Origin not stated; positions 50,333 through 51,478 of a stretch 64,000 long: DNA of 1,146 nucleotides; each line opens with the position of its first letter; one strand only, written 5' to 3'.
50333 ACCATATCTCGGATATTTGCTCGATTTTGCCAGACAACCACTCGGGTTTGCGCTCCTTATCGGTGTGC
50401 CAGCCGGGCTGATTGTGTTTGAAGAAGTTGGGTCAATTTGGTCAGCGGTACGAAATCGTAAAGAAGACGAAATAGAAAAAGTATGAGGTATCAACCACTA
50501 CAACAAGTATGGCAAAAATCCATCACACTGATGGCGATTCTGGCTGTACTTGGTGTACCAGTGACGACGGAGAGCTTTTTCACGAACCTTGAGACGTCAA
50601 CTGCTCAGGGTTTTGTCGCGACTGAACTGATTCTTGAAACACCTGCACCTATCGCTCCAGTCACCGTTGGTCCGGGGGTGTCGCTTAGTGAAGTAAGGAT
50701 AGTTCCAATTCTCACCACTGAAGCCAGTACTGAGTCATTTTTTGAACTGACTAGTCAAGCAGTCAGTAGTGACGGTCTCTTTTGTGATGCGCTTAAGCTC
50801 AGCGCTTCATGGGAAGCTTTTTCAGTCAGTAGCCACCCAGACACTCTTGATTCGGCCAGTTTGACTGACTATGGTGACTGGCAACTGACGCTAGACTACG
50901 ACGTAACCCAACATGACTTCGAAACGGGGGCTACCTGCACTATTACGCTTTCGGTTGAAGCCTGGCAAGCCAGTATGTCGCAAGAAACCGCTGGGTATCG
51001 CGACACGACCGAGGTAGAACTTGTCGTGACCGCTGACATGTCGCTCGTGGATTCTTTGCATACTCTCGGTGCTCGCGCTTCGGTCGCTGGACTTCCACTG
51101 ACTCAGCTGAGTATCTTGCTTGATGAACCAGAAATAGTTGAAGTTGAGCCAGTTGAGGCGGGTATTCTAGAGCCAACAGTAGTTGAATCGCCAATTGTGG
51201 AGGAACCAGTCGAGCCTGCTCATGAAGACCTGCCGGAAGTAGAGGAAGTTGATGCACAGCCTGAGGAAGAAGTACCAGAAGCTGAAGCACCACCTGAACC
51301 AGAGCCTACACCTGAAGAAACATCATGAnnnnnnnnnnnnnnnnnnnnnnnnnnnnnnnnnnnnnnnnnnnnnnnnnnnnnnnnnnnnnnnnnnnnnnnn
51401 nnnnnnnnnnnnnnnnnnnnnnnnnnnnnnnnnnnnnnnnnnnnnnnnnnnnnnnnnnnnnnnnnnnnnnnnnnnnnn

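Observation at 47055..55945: Complete TasA/camelysin-SipW fibre-assembly locus next to a sortase and giant adhesin, forming a composite cell-surface appendage island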

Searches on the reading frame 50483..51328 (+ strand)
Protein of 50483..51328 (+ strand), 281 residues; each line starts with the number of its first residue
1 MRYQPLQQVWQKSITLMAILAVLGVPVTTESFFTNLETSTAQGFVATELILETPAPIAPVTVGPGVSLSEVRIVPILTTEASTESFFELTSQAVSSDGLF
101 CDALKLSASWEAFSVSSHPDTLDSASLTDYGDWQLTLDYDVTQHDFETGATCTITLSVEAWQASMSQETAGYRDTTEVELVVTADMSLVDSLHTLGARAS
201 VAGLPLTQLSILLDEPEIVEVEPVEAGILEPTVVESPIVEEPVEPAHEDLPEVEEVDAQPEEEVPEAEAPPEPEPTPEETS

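Call 3: search_protein_families(library=pfam, proteins=[window:50483-51328:+], max_evalue=0.01)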
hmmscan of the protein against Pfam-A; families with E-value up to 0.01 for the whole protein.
window:50483-51328:+ (281 aa): 0 families

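Call 4: search_protein_families(library=ncbifam, proteins=[window:50483-51328:+], max_evalue=0.01)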
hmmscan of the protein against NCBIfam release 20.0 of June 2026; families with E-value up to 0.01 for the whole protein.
window:50483-51328:+ (281 aa): 0 families

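Call 30: find_homologous_proteins(query=window:50483-51328:+, max_evalue=0.001)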
Query window:50483-51328:+ (281 aa): 2 proteins with E <= 0.001 among 6270 candidates.
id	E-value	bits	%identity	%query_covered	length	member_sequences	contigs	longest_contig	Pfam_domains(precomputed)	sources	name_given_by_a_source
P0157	7.7e-172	588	100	100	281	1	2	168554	-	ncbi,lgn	-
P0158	1.0e-69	253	59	73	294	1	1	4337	-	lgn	-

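Call 56: search_solved_structures(query=A4, max_evalue=10, show_alignments=2)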
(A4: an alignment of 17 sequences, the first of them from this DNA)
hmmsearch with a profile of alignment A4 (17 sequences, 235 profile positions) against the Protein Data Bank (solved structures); distinct sequences matched with E-value up to 10: 1.
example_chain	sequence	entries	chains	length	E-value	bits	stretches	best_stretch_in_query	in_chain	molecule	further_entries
5of1_A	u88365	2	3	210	0.58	13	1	15-62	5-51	Spore coat-associated protein N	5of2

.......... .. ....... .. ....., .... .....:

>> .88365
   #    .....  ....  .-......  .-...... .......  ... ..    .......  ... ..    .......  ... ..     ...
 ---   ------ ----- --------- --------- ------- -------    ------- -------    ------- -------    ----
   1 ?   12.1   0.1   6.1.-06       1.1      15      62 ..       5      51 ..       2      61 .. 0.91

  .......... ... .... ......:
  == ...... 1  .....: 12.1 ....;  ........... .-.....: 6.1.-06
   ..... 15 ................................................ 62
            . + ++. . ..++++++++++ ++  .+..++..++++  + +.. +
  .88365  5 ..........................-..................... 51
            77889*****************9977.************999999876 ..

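Call 57: search_protein_families(library=ncbifam, alignment_id=A4, max_evalue=0.01)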
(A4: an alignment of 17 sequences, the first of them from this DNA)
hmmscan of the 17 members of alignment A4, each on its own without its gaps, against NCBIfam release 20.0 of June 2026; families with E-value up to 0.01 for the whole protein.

A. member 1, seq(230 aa): 0 families

B. families by the number of members that match (of 17 scanned): 1 family
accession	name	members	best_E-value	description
TIGR04088.1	cognate_SipW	5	3.7e-05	SipW-dependent-type signal peptide-containing protein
